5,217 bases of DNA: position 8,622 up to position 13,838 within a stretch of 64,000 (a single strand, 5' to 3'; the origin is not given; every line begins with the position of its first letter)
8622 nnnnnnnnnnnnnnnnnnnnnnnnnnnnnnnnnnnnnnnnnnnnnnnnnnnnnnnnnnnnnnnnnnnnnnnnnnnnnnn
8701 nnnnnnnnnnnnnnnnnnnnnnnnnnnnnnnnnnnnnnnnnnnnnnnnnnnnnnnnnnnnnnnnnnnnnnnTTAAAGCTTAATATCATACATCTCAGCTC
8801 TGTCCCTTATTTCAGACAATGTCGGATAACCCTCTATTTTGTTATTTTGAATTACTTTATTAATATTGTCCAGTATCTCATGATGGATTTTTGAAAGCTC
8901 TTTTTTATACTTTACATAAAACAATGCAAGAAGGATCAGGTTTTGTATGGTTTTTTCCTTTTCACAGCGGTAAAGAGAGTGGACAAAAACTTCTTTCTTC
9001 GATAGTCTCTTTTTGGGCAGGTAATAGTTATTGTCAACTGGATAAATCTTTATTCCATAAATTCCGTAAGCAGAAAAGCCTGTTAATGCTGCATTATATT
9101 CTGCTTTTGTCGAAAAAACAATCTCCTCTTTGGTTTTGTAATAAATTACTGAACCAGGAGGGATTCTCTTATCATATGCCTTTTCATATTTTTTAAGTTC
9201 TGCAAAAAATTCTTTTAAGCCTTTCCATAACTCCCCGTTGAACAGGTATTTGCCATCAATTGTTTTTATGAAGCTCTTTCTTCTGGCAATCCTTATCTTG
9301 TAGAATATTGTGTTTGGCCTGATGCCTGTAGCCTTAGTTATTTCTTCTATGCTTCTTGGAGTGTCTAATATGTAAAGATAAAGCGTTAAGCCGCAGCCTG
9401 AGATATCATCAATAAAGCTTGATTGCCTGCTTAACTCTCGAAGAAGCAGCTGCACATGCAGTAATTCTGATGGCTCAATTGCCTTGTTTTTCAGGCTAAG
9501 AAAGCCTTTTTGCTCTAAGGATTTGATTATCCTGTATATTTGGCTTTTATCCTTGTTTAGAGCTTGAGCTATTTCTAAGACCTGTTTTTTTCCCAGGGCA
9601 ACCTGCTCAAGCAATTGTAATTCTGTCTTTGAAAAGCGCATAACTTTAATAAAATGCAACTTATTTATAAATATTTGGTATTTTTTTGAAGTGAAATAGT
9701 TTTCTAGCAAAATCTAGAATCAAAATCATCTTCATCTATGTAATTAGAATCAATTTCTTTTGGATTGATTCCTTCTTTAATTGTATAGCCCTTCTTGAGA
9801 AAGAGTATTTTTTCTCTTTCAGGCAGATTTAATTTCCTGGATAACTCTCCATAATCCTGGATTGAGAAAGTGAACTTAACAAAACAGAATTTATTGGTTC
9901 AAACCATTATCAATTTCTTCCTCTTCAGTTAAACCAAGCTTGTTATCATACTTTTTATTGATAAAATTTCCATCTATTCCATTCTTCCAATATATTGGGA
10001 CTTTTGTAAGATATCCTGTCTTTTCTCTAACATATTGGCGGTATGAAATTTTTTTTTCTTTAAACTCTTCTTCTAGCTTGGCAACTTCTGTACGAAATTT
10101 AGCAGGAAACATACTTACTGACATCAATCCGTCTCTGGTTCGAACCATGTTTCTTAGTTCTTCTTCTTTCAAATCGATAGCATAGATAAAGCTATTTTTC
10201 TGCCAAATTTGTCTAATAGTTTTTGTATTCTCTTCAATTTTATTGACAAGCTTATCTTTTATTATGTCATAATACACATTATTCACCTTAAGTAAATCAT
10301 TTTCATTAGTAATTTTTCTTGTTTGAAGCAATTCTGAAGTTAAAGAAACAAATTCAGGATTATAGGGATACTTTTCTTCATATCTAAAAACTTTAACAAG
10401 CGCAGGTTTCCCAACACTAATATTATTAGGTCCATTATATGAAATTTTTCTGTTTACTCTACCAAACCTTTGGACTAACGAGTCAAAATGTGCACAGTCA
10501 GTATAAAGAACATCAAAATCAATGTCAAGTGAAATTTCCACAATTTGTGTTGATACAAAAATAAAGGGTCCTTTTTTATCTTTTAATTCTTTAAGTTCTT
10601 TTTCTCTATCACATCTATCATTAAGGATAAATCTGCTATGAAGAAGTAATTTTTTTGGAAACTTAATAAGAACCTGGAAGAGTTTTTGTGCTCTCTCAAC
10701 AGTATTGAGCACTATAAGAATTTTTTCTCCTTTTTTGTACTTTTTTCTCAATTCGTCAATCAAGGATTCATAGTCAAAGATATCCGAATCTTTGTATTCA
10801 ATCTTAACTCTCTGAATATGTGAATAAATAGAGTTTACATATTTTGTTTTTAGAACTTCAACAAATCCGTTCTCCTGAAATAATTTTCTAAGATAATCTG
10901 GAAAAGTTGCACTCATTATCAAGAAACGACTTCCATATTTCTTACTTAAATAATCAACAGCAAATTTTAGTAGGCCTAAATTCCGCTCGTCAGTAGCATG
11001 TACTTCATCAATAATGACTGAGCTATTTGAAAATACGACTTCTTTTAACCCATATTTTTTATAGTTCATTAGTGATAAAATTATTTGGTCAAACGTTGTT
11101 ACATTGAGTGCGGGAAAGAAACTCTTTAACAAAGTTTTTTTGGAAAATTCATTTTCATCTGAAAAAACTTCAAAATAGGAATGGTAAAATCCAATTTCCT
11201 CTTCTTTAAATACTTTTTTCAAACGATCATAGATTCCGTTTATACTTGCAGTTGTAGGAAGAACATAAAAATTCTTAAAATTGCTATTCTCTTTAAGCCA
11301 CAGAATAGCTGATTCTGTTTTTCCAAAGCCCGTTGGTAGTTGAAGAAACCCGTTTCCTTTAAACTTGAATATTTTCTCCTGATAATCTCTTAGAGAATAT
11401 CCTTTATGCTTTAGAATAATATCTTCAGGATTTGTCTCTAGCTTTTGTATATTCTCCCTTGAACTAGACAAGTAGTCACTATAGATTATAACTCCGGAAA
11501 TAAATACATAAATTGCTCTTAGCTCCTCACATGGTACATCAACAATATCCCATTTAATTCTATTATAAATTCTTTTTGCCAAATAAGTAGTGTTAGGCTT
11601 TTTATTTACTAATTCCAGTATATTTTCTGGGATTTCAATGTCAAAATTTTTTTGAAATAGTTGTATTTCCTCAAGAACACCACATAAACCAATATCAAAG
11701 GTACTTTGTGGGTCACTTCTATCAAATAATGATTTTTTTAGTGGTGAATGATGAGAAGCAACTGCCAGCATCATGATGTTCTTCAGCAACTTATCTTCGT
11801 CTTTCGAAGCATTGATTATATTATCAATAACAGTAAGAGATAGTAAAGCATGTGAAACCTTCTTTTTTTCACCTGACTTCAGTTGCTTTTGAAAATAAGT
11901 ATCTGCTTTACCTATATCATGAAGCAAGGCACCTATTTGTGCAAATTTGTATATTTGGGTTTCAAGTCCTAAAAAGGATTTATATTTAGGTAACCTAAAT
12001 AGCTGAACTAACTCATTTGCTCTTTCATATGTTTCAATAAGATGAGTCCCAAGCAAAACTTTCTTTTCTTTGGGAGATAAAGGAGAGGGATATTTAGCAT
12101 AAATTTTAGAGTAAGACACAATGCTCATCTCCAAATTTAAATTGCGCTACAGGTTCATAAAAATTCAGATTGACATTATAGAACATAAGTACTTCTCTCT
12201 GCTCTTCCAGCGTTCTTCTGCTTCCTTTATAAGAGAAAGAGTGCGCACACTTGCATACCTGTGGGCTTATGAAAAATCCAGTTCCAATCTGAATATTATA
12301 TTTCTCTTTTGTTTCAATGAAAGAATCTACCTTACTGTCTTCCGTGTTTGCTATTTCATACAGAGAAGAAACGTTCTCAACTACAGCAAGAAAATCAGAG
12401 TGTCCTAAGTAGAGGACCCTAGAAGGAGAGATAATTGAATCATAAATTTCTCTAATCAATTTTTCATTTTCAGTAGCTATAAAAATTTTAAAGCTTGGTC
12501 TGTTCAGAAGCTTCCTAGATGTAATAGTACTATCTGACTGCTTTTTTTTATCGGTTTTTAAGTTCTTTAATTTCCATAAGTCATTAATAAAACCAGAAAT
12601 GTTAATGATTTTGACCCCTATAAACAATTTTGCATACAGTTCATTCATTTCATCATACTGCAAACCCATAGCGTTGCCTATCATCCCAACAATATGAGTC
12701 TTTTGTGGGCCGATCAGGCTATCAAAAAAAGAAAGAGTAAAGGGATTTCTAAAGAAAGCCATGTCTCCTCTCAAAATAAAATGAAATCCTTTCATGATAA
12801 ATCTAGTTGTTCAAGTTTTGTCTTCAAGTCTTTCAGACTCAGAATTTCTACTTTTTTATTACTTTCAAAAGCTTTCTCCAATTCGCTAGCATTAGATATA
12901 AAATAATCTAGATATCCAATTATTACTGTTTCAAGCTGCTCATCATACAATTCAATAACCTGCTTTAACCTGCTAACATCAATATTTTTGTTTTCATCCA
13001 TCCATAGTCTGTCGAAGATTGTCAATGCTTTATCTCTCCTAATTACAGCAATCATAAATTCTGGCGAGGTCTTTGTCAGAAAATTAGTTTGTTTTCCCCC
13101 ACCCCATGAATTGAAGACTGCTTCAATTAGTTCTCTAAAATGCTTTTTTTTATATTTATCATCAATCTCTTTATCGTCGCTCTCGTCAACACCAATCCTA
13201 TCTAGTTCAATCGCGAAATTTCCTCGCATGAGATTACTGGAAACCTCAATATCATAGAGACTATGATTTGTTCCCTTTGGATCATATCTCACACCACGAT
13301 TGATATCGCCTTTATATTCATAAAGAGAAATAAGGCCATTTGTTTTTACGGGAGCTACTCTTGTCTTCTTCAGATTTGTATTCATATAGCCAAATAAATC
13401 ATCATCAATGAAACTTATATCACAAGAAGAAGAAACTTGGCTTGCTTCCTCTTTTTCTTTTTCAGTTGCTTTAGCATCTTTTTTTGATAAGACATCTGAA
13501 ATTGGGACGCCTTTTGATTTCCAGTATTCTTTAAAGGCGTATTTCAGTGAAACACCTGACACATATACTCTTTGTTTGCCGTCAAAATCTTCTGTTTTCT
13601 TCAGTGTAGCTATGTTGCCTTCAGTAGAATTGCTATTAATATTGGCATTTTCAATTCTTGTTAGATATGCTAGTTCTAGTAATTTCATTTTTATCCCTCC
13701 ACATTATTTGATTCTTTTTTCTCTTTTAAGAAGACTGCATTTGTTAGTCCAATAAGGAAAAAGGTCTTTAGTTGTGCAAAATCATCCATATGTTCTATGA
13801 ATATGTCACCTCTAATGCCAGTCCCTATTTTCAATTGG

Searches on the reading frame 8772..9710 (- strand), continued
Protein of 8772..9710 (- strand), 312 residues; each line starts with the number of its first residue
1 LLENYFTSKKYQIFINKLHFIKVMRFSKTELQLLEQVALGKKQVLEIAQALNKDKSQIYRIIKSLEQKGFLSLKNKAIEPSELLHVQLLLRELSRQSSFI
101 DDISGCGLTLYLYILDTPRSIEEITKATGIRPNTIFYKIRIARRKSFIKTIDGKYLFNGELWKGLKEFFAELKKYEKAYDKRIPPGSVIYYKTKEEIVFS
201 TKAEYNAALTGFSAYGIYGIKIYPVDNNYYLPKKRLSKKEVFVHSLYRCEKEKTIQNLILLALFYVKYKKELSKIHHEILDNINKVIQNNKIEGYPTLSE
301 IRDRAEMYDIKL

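Call 91: search_dna_similar(query=window:8772-9641:-, collection=plasmids, mode=protein, max_evalue=0.001, max_rows=15)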
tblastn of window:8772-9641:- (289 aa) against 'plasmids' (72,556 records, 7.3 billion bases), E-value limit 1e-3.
Records with a match: 70; places in all: 79; records where one place covers at least 80% of the query: 6.
Best place of each record, by identity: <60% 70.
By first word of the organism name: Halobacterium 8; Natrinema 7; Halorussus 5; Haloarcula 4; Haloplanus 4; Halomicrobium 4; Halorubrum 3; Natronosalvus 3; Halorientalis 3; Halobaculum 2; and 24 more.
By predicted mobility (MOB-suite, as given by PLSDB): non-mobilizable 70.
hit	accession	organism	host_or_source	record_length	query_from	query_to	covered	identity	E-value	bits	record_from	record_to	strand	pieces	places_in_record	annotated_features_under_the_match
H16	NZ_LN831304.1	Halobacterium hubeiense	-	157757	5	289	99%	22.8%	6e-7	58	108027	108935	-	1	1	MarR family transcriptional regulator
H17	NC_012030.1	Halorubrum lacusprofundi ATCC 49239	-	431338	5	248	84%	24.9%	2e-8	63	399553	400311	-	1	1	MarR family transcriptional regulator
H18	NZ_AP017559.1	Halopenitus persicus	-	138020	5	271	92%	21.9%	8e-5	52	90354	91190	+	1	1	ArsR family transcriptional regulator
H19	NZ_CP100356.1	Natronosalvus rutilus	cell culture,sediment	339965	17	289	94%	21.3%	5e-5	52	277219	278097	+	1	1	ArsR family transcriptional regulator | DUF6036 family nucleotidyltransferase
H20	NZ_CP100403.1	Halorussus aquaticus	cell culture,saline soil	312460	7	223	75%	26.1%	4e-7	59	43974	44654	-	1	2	MarR family transcriptional regulator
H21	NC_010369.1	Halobacterium salinarum NRC-34001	-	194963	5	223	76%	25.4%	3e-8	62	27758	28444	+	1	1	MarR family transcriptional regulator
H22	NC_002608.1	Halobacterium salinarum NRC-34001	-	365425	5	223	76%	25.4%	3e-8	62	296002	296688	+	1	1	MarR family transcriptional regulator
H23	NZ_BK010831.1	Halobacterium salinarum NRC-34001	-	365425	5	223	76%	25.4%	3e-8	62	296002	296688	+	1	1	MarR family transcriptional regulator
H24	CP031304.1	Natrinema thermotolerans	Cell culture,Korean salt-fermented food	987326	5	223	76%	25.4%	3e-8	62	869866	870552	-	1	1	MarR family transcriptional regulator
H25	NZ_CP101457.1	Natronobeatus ordinarius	cell culture,sediment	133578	5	223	76%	25.4%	1e-7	60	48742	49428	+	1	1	MarR family transcriptional regulator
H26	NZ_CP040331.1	Natrinema versiforme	-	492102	3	223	76%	24.8%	2e-7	59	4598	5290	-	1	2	none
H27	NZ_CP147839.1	Salinibaculum sp. SYNS191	cell cuture,sediment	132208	5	223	76%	25.0%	6e-8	61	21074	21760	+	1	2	MarR family transcriptional regulator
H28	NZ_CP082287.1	Halobaculum roseum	cell culture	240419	5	223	76%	25.0%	3e-7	59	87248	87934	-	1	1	MarR family transcriptional regulator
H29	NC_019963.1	Natrinema pellirubrum DSM 15624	-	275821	5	223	76%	25.0%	4e-7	58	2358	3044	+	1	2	MarR family transcriptional regulator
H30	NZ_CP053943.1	Halorubrum salinarum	soil,single cell,solar salt farm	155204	5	223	76%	25.0%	5e-7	58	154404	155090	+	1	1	none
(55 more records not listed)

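Call 93: get_annotated_region(hit=H21, flank=4000)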
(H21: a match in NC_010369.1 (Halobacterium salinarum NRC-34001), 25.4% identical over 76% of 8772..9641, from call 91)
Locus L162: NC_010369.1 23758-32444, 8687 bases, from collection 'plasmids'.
description: Halobacterium salinarum R1 plasmid PHS2, complete sequence
organism: Halobacterium salinarum NRC-34001 (NCBI taxid 478009)
taxonomy: Archaea; Euryarchaeota; Halobacteria; Halobacteriales; Halobacteriaceae; Halobacterium; Halobacterium salinarum; Halobacterium salinarum NRC-34001
host: -; source: -; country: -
typing (MOB-suite, as given by PLSDB): non-mobilizable
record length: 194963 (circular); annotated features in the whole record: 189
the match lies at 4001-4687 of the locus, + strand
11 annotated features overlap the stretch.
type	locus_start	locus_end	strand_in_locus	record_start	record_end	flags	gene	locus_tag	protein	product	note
CDS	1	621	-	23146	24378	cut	orc4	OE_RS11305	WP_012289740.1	DNA replication protein Orc4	GO:0006260 - DNA replication [Evidence IEA]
CDS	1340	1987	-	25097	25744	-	-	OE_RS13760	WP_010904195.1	HNH endonuclease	-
CDS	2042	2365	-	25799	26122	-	-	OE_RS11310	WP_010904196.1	hypothetical protein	-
CDS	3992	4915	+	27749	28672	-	-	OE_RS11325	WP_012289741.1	MarR family transcriptional regulator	-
CDS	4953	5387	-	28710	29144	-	-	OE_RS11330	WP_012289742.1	PIN domain-containing protein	-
CDS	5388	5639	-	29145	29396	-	-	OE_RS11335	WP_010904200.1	AbrB/MazE/SpoVT family DNA-binding domain-containing protein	-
CDS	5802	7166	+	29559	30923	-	-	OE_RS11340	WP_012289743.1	restriction endonuclease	GO:0009307 - DNA restriction-modification system [Evidence IEA]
CDS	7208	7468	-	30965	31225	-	-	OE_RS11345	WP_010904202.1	HalOD1 output domain-containing protein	-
CDS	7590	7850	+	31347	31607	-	-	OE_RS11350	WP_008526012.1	winged helix-turn-helix domain-containing protein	-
CDS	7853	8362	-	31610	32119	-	-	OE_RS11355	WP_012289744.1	hypothetical protein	-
CDS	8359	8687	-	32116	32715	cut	-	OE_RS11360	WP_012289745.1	helix-turn-helix domain-containing protein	-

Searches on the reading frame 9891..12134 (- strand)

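Call 4: search_protein_families(library=pfam, proteins=[window:9891-12134:-], max_evalue=0.01)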
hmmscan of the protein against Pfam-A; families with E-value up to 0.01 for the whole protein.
window:9891-12134:- (747 aa): 5 families
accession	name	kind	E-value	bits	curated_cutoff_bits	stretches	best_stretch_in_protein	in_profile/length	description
PF22590.2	Cas3-like_C_2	-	3.4e-31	108.1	27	1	469-563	2-104/106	CRISPR-associated nuclease/helicase Cas3, C-terminal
PF00270.35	DEAD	-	6.3e-16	59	26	1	261-416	16-165/167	DEAD/DEAH box helicase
PF18019.7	Cas3_HD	-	8.6e-09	36.1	23.1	1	25-227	12-205/207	Cas3, HD domain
PF04851.21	ResIII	-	3.3e-05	24.3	22.5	1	248-411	12-162/164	Type III restriction enzyme, res subunit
PF01966.28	HD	-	0.00048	20.8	22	1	65-133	27-90/116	HD domain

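Call 5: search_protein_families(library=ncbifam, proteins=[window:9891-12134:-], max_evalue=0.01)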
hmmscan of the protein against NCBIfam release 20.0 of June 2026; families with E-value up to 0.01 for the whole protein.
window:9891-12134:- (747 aa): 8 families
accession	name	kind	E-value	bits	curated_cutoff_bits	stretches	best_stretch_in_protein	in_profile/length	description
TIGR01587.1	cas3_core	equivalog_domain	5.9e-75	252.6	102.45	1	265-604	5-356/358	CRISPR-associated helicase Cas3'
TIGR02621.3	cas3_GSU0051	exception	3.3e-41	142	400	2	373-607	171-406/854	type I-G CRISPR-associated helicase/endonuclease Cas3g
NF007248.0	PRK09694.1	equivalog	2.8e-35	121.6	569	2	455-718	546-833/878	CRISPR-associated helicase/endonuclease Cas3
TIGR01596.1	cas3_HD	equivalog_domain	2.7e-23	82.9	43.45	1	30-225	3-178/178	CRISPR-associated endonuclease Cas3''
TIGR02562.1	cas3_yersinia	equivalog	3.5e-12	45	565.95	2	503-565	819-881/1110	type I-F CRISPR-associated helicase Cas3f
TIGR03158.1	cas3_cyano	exception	5.7e-06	25.7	69.1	0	370-426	146-206/357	type I-D CRISPR-associated helicase Cas3'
TIGR04121.1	DEXH_lig_assoc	equivalog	4.4e-05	21.4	850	1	241-495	7-274/804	ligase-associated DNA damage response DEXH box helicase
TIGR00277.1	HDIG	domain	0.0008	19.2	27.6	1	64-101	29-63/84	HDIG domain-containing metalloprotein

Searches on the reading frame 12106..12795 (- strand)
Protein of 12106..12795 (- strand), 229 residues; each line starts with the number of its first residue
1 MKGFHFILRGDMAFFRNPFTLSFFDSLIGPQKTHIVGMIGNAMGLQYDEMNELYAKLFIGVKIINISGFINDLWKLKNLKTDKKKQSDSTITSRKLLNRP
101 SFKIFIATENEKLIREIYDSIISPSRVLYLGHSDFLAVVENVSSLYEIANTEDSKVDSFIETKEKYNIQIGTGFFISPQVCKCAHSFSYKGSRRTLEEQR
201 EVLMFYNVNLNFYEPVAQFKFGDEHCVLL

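Call 4: search_protein_families(library=pfam, proteins=[window:12106-12795:-], max_evalue=0.01)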
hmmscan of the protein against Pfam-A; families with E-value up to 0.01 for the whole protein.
window:12106-12795:- (229 aa): 1 family
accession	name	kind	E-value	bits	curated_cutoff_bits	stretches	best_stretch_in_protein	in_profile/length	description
PF09704.15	Cas_Cas5d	-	3.1e-12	47.3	23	1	8-153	6-163/217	CRISPR-associated protein (Cas_Cas5)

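Call 5: search_protein_families(library=ncbifam, proteins=[window:12106-12795:-], max_evalue=0.01)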
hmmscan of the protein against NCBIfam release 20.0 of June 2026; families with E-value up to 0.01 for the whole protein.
window:12106-12795:- (229 aa): 4 families
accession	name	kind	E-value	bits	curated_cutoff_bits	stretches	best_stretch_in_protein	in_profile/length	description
TIGR02592.1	cas_Cas5h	exception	1e-14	54.8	97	1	5-169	4-175/241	type I-B CRISPR-associated protein Cas5b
TIGR01895.1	cas_Cas5t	exception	2e-09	37.4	96.7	1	9-198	9-191/217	type I-B CRISPR-associated protein Cas5b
TIGR02593.1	CRISPR_cas5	subfamily_domain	0.0041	16.8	17.8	1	8-45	6-43/43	CRISPR-associated protein Cas5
TIGR01868.1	casD_Cas5e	equivalog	0.0058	16.4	68.95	0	30-132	29-149/230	type I-E CRISPR-associated protein Cas5/CasD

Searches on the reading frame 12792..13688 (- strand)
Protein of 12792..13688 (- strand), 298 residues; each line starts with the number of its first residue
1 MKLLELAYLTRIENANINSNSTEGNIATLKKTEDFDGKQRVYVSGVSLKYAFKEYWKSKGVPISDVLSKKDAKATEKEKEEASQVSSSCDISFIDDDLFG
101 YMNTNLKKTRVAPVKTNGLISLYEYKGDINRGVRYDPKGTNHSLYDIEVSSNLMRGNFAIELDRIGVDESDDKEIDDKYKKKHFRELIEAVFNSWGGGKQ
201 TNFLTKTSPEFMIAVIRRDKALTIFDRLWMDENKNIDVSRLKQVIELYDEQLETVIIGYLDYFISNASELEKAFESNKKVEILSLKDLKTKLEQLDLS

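Call 4: search_protein_families(library=pfam, proteins=[window:12792-13688:-], max_evalue=0.01)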
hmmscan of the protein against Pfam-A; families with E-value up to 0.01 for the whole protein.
window:12792-13688:- (298 aa): 3 families
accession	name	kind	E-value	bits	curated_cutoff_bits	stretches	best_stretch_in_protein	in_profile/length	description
PF01905.21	DevR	-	2.3e-14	53.6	23.8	1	12-216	7-250/270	CRISPR-associated negative auto-regulator DevR/Csa2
PF05107.17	Cas_Cas7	-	0.00026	21.1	33.2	1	5-116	4-114/249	CRISPR-associated protein Cas7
PF09344.15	Cas_CT1975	-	0.003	17.5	26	0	176-223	240-287/361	CT1975-like protein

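Call 5: search_protein_families(library=ncbifam, proteins=[window:12792-13688:-], max_evalue=0.01)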
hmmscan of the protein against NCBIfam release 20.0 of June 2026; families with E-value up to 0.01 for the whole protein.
window:12792-13688:- (298 aa): 3 families
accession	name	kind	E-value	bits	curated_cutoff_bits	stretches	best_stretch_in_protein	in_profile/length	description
TIGR02585.1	cas_Cst2_DevR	exception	1.3e-44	152.5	72.75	1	13-283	6-309/321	type I-B CRISPR-associated protein Cas7/Cst2/DevR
TIGR01875.1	cas_MJ0381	subfamily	1.7e-38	132.1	67.3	1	6-220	3-235/240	DevR family CRISPR-associated autoregulator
TIGR01869.1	casC_Cse4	exception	0.0046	16.9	178.05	0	69-222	135-290/325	type I-E CRISPR-associated protein Cas7/Cse4/CasC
